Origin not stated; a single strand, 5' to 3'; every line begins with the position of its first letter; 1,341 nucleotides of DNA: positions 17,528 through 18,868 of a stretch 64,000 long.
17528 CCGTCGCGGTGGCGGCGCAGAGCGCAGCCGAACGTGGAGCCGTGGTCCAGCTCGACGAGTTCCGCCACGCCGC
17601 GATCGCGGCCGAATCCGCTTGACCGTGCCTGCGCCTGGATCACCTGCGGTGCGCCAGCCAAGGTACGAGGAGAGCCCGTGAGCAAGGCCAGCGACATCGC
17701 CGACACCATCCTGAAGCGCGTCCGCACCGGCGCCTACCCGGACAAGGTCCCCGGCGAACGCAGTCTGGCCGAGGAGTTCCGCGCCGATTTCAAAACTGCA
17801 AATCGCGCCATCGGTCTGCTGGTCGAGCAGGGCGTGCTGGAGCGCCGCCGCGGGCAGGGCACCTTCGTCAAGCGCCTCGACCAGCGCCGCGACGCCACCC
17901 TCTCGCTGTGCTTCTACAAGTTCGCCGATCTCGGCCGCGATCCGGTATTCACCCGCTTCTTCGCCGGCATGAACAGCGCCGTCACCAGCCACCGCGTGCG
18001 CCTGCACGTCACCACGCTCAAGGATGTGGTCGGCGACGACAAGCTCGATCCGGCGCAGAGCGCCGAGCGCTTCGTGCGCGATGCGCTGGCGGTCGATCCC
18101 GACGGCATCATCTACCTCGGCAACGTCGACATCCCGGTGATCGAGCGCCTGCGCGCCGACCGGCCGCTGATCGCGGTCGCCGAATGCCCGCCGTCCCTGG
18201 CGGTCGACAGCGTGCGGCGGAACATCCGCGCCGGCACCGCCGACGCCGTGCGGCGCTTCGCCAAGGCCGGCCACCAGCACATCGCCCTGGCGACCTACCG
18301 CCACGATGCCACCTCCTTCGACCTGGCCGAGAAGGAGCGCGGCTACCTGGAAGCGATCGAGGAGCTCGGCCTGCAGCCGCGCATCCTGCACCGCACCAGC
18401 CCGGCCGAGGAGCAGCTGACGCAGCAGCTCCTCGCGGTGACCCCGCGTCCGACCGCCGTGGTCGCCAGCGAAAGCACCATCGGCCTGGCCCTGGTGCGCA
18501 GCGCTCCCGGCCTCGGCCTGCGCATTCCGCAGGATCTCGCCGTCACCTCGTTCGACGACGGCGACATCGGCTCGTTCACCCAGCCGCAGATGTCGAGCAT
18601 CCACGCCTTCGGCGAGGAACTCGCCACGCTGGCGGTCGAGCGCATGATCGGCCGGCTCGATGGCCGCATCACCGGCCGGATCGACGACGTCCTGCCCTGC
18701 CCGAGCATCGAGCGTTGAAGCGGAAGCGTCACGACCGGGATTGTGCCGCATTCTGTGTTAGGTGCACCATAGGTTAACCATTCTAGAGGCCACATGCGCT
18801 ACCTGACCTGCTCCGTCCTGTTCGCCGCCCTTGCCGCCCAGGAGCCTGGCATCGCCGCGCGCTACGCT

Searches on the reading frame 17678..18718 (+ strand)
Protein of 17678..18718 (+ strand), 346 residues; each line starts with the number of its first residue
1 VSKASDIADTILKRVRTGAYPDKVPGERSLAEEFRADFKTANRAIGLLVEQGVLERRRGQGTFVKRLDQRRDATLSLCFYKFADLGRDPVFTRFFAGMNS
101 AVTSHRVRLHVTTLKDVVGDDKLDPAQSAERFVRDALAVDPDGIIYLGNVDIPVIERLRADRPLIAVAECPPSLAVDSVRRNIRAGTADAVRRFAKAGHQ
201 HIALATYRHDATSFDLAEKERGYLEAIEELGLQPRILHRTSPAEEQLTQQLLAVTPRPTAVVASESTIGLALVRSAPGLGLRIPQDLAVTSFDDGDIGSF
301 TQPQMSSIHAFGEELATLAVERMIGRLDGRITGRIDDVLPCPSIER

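Call 8: search_protein_families(library=pfam, proteins=[window:17678-18718:+], max_evalue=0.00001)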
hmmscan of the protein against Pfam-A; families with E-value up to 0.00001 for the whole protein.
window:17678-18718:+ (346 aa): 2 families
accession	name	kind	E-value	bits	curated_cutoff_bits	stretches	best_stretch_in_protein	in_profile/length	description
PF13377.12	Peripla_BP_3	-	2e-23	83.7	26.5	1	191-344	1-162/167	Periplasmic binding protein-like domain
PF00392.27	GntR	-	6.2e-10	39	27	1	5-64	3-64/64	Bacterial regulatory proteins, gntR family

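Call 9: find_encoding_contigs(protein=window:17678-18718:+, flank=10000, max_places=6)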
Protein window:17678-18718:+ (346 aa): no gene with exactly this product is on record in the collection.

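Call 19: find_homologous_proteins(query=window:17678-18718:+, max_evalue=1e-20)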
Query window:17678-18718:+ (346 aa): 29 proteins with E <= 1e-20 among 8000 candidates.
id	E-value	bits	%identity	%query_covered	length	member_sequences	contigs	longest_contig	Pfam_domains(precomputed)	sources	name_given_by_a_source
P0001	2.5e-220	748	99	100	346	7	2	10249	PF13377.13,PF00392.28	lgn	-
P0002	4.7e-202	688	90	100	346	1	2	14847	PF13377.13,PF00532.28,PF00392.28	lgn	-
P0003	2.3e-194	663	87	100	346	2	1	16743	PF13377.13,PF00392.28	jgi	-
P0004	1.2e-187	641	85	100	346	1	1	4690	PF13377.13,PF00392.28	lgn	-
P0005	5.7e-185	632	84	100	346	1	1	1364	PF13377.13,PF00392.28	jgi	jgi:DNA-binding LacI/PurR family transcriptional regulator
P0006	6.6e-151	520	68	100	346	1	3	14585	PF13377.13,PF00392.28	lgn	-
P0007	1.3e-124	434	57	100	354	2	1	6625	PF13377.13,PF00392.28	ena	-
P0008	2.9e-121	423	59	100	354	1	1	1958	PF13377.13,PF00392.28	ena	-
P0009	4.5e-120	419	58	100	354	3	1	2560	PF13377.13,PF00532.28,PF00392.28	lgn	-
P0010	1.5e-119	417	57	100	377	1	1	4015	PF13377.13,PF00392.28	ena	-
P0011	8.6e-117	408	58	100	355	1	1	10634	PF13377.13,PF00392.28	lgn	-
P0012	1.7e-116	407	56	100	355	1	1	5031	PF13377.13,PF00392.28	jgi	-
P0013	6.8e-115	402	56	100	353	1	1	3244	PF13377.13,PF00392.28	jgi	jgi:DNA-binding LacI/PurR family transcriptional regulator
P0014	6.5e-114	398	55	100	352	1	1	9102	PF13377.13,PF00532.28,PF00392.28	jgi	jgi:DNA-binding LacI/PurR family transcriptional regulator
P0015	7.7e-114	398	56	100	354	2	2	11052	PF13377.13,PF00532.28,PF00392.28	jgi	jgi:DNA-binding LacI/PurR family transcriptional regulator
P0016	8.3e-113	395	54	100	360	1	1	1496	PF13377.13,PF00392.28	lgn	-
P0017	1.1e-112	394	56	100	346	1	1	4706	PF13377.13,PF00392.28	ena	-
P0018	1.3e-112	394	53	100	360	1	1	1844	PF13377.13,PF00392.28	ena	-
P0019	2.7e-112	393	55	100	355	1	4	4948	PF13377.13,PF00532.28,PF00392.28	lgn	-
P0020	9.2e-112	391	56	99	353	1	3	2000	PF13377.13,PF00532.28,PF00392.28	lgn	-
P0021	4.0e-110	386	53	100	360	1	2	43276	PF13377.13,PF00392.28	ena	-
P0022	1.8e-108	381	52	100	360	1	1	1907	PF13377.13,PF00392.28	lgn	-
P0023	8.9e-106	372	51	100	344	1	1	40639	PF13377.13,PF00532.28,PF00392.28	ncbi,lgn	-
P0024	1.8e-103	364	50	100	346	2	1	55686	PF13377.13,PF00392.28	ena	-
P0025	1.6e-100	354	53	100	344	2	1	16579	PF13377.13,PF00532.28,PF00392.28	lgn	-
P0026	6.3e-100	352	52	95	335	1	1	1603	PF13377.13,PF00532.28,PF00392.28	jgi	jgi:DNA-binding LacI/PurR family transcriptional regulator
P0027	2.4e-99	351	49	100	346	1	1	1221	PF13377.13,PF00532.28,PF00392.28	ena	-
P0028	2.4e-97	344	53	100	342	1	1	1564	PF13377.13,PF00392.28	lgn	-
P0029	1.4e-84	302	45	100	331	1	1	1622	PF13377.13,PF00532.28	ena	-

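Call 21: find_related_loci(query=A1, collection=genome_contigs, flank=10000)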
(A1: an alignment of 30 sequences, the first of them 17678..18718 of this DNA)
Query A1 (346 aa) in genome_contigs; peptide patterns used: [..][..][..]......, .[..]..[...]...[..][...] (x = any residue, [..] = any of these).
394 stretches matched a pattern; 148 encode a relative of the query (tblastn E <= 1e-3); the best 80 are kept; 80 distinct loci.
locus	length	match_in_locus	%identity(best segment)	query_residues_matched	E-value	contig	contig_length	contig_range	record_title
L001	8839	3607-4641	58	1-346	2e-126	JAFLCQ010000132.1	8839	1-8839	MAG: Planctomycetota bacterium isolate UWPOB_PLANC5 gnl_X_GLJPEBFD_132, whole genome shotgun sequence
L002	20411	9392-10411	50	1-346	3e-113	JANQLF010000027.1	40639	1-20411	MAG: Planctomycetota bacterium isolate PL25a_bin.47 k99_5560068, whole genome shotgun sequence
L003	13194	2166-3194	34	2-346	4e-44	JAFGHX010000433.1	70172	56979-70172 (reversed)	MAG: Kiritimatiellae bacterium isolate Zod_Metabat.16 k87_13182850, whole genome shotgun sequence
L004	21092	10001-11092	29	5-345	7e-19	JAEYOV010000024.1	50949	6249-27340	MAG: Bacillota bacterium isolate OH_CBB_166 k127_1797555, whole genome shotgun sequence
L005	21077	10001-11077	27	5-340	1e-17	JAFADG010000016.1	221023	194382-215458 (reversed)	MAG: Bacillota bacterium isolate OH_SBB_70 k127_680791, whole genome shotgun sequence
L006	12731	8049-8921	29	7-294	1e-16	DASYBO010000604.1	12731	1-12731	MAG TPA_asm: Pseudonocardiaceae bacterium isolate SMAG_U4909 k141_168380, whole genome shotgun sequence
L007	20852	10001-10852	30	11-294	2e-16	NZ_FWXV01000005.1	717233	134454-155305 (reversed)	Kibdelosporangium aridum strain DSM 43828, whole genome shotgun sequence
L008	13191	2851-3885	28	22-345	4e-16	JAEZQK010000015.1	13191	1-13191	MAG: Bacillota bacterium isolate OH_CFB_89 k127_1791609, whole genome shotgun sequence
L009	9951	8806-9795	24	7-330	3e-16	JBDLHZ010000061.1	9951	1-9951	MAG: Verrucomicrobiota bacterium isolate MAG007 MAG007_61, whole genome shotgun sequence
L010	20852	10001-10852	30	11-294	4e-16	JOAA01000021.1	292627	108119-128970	Rhodococcus rhodnii strain NRRL B-16535 contig21.1, whole genome shotgun sequence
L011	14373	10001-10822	29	24-296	7e-16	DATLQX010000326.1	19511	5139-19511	MAG TPA_asm: Chloroflexota bacterium isolate SMAG_U13889 k141_953040, whole genome shotgun sequence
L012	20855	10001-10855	28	11-295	1e-15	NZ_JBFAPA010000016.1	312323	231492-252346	Actinocrispum sp. NPDC049592 NPDC049592_49_C7.ctg-0016, whole genome shotgun sequence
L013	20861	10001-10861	28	11-294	1e-15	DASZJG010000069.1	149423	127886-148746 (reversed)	MAG TPA_asm: Pseudonocardiaceae bacterium isolate SMAG_U6623 k141_3569548, whole genome shotgun sequence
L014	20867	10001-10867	27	11-295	2e-15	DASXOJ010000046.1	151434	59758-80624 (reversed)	MAG TPA_asm: Pseudonocardiaceae bacterium isolate SMAG_U5379 k141_3334462, whole genome shotgun sequence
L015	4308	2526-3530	24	7-330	2e-15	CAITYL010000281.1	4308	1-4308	MAG: uncultured Lentisphaerae bacterium isolate Loclat_bin-12951 genome assembly, contig: bin-12951:281/404, whole genom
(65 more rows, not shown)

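Call 24: find_encoding_contigs(protein=P0002, flank=10000, max_places=3)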
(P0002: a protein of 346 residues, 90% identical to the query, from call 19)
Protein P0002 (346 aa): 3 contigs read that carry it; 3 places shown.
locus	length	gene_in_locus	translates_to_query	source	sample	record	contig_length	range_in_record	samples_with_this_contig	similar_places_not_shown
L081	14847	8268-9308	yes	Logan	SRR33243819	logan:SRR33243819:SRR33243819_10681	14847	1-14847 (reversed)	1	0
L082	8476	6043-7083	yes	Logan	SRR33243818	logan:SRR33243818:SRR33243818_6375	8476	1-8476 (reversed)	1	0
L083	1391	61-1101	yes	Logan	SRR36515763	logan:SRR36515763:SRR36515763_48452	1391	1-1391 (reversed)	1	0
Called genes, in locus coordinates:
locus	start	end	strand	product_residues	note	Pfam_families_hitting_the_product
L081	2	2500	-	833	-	?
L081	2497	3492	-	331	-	PF07963:N_methyl (weak)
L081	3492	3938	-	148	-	-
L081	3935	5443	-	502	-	-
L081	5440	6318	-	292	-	PF07963:N_methyl (weak)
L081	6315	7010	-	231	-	-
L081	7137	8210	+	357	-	PF01408:GFO_IDH_MocA, PF22725:GFO_IDH_MocA_C3, PF02894:GFO_IDH_MocA_C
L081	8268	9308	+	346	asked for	PF00392:GntR, PF00532:Peripla_BP_1 (weak), PF13377:Peripla_BP_3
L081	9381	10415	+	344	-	-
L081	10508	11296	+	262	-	-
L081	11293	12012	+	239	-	PF02585:PIG-L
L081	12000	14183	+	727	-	-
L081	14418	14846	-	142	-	?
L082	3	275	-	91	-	?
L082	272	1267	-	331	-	PF07963:N_methyl (weak)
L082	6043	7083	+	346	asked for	PF00392:GntR, PF00532:Peripla_BP_1 (weak), PF13377:Peripla_BP_3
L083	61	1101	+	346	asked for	PF00392:GntR, PF00532:Peripla_BP_1 (weak), PF13377:Peripla_BP_3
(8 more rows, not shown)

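Call 25: find_encoding_contigs(protein=P0003, flank=10000, max_places=3)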
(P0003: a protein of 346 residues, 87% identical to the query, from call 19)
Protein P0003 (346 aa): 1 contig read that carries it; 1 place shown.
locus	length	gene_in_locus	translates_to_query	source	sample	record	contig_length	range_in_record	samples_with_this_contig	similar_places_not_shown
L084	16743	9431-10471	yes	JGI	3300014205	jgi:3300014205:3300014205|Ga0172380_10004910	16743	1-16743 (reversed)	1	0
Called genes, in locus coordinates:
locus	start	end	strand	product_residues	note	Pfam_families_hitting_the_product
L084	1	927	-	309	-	?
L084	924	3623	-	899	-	-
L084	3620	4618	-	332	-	PF07963:N_methyl (weak)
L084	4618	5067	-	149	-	-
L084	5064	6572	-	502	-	-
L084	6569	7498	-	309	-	PF07963:N_methyl (weak)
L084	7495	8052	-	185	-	-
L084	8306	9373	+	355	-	PF01408:GFO_IDH_MocA, PF02894:GFO_IDH_MocA_C, PF22725:GFO_IDH_MocA_C3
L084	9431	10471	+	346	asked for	PF00392:GntR, PF13377:Peripla_BP_3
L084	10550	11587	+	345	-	-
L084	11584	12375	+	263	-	-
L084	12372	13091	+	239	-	PF02585:PIG-L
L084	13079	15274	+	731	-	PF07940:Hepar_II_III_C (faint)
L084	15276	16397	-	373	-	-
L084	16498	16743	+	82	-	?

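Call 26: search_solved_structures(query=window:17678-18718:+, max_evalue=0.001, show_alignments=2)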
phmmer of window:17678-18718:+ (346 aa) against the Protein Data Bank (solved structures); distinct sequences matched with E-value up to 0.001: 63 (the best 60 are shown).
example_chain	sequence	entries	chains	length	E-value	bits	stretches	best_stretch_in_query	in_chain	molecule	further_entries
4o5a_A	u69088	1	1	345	7.8e-15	58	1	69-337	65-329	LacI family transcription regulator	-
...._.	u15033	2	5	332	5.6e-14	55.2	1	132-316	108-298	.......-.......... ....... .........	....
1sxg_A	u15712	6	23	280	6.7e-14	54.9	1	132-317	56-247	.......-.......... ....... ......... | Catabolite control protein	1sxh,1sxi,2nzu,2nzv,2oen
1zvv_A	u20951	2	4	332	7e-14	54.9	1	133-316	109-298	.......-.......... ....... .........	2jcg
9nt3_D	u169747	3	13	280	1.1e-13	54.2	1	160-330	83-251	Ancestral LacI Transcription Factor | LacI Transcription Factor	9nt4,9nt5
3oqo_A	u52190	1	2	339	1.6e-13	53.7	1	135-320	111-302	Catabolite control protein A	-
3oqm_A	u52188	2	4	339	1.6e-13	53.7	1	135-320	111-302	Catabolite control protein A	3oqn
2fep_A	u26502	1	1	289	7.5e-13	51.5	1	134-320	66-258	Catabolite control protein A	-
3c3k_A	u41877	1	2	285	1e-12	51.1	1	142-334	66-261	Alanine racemase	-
7ff4_A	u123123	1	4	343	2.1e-11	46.8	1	117-329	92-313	Transcriptional regulator, LacI family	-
3bbl_A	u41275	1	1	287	1.2e-10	44.3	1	149-331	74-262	Regulatory protein of LacI family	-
5ysz_A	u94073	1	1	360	4.7e-10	42.3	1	182-326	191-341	Transcriptional regulator, LacI family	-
4rkq_A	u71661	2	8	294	1.3e-09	40.9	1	136-332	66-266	Transcriptional regulator, LacI family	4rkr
3dbi_A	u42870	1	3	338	3.2e-09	39.6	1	187-329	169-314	SUGAR-BINDING TRANSCRIPTIONAL REGULATOR, LACI FAMILY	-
9ny7_A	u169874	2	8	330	9.8e-09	38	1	177-327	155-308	Ribose operon repressor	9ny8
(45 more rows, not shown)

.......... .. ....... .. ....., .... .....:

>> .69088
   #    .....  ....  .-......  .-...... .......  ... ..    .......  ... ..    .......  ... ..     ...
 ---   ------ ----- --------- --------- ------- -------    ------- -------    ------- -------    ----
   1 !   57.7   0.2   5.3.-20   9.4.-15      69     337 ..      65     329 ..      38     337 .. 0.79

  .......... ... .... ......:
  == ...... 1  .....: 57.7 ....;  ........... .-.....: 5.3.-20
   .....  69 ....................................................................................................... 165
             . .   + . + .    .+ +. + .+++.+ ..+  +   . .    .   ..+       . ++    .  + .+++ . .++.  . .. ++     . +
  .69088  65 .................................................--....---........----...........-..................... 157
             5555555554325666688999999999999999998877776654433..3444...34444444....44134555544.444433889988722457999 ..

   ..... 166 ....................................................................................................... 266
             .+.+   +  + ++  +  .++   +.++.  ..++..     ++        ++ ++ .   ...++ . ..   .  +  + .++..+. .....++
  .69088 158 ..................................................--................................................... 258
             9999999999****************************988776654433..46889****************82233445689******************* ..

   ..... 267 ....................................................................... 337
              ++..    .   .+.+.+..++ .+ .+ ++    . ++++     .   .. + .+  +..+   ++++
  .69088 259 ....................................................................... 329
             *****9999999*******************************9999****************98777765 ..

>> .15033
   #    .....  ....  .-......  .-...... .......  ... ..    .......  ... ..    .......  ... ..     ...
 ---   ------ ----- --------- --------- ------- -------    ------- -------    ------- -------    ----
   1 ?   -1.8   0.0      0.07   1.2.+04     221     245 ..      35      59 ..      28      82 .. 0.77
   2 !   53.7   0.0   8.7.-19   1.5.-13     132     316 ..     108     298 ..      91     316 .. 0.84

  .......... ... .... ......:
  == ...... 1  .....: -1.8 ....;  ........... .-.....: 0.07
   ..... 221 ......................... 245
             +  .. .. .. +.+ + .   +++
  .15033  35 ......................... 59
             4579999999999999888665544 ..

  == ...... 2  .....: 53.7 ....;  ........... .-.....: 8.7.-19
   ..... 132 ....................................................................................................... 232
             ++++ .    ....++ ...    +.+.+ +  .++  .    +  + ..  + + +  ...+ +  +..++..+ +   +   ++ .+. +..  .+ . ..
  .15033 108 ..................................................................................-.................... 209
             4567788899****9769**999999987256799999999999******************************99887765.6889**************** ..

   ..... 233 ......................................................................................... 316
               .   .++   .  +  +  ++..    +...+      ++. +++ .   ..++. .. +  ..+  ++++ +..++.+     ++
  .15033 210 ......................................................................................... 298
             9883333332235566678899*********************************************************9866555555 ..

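Call 28: find_encoding_contigs(protein=P0006, flank=10000, max_places=2)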
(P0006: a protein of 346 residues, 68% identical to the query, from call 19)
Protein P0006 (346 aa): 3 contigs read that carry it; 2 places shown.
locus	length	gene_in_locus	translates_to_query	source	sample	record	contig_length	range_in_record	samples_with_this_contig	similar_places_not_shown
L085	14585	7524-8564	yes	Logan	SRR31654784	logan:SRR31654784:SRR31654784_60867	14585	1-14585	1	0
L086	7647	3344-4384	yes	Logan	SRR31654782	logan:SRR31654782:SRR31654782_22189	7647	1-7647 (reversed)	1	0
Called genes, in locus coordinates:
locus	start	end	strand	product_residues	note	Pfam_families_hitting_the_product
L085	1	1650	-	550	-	?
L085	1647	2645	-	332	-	PF07963:N_methyl (weak)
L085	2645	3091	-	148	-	-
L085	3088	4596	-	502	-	-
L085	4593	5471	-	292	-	PF07963:N_methyl (weak)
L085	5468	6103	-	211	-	PF07963:N_methyl (weak)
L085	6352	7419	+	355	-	PF01408:GFO_IDH_MocA, PF02894:GFO_IDH_MocA_C, PF22725:GFO_IDH_MocA_C3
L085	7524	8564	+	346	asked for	PF00392:GntR, PF13377:Peripla_BP_3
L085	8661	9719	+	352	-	-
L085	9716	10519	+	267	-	-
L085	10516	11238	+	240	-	PF02585:PIG-L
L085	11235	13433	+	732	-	-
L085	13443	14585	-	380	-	?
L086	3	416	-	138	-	?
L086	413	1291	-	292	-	PF07963:N_methyl (weak)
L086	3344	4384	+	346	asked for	PF00392:GntR, PF13377:Peripla_BP_3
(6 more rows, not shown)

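Call 29: find_encoding_contigs(protein=P0021, flank=10000, max_places=2)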
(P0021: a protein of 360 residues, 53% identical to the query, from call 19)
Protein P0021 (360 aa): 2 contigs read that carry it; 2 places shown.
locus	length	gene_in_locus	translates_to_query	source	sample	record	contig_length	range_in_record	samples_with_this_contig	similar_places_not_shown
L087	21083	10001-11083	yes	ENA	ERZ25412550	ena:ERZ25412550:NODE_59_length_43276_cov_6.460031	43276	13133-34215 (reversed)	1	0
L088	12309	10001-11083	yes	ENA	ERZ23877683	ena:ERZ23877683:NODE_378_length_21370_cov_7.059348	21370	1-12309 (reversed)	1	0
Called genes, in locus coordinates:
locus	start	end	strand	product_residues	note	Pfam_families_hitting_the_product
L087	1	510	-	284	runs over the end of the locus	PF00005:ABC_tran, PF02463:SMC_N (weak), PF13304:AAA_21 (weak), PF08352:oligo_HPY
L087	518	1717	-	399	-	PF00528:BPD_transp_1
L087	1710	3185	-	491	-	PF00528:BPD_transp_1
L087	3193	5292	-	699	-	PF00496:SBP_bac_5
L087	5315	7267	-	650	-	-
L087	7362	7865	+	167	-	-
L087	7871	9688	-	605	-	PF22842:Pel9A-like_beta_helix, PF14592:Chondroitinas_B (weak), PF13229:Beta_helix, PF17161:DUF5123 (faint), PF03160:Calx-beta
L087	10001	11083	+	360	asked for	PF00392:GntR, PF13377:Peripla_BP_3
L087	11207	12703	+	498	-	PF07728:AAA_5 (faint)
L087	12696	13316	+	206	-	PF12867:DinB_2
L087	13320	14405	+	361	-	PF13519:VWA_2 (weak)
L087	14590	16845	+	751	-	PF00069:Pkinase, PF01163:RIO1 (faint), PF01636:APH (faint), PF07714:PK_Tyr_Ser-Thr, PF03109:ABC1 (faint), PF17667:Pkinase_fungal (faint), PF00069:Pkinase, PF07714:PK_Tyr_Ser-Thr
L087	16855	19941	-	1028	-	PF00873:ACR_tran, PF03176:MMPL (weak), PF02355:SecD_SecF_C (faint)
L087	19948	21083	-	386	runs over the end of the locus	PF25917:BSH_RND, PF25919:BSH_CusB, PF25876:HH_MFP_RND, PF25989:YknX_C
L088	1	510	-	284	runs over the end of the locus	PF00005:ABC_tran, PF02463:SMC_N (weak), PF13304:AAA_21 (weak), PF08352:oligo_HPY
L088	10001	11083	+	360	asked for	PF00392:GntR, PF13377:Peripla_BP_3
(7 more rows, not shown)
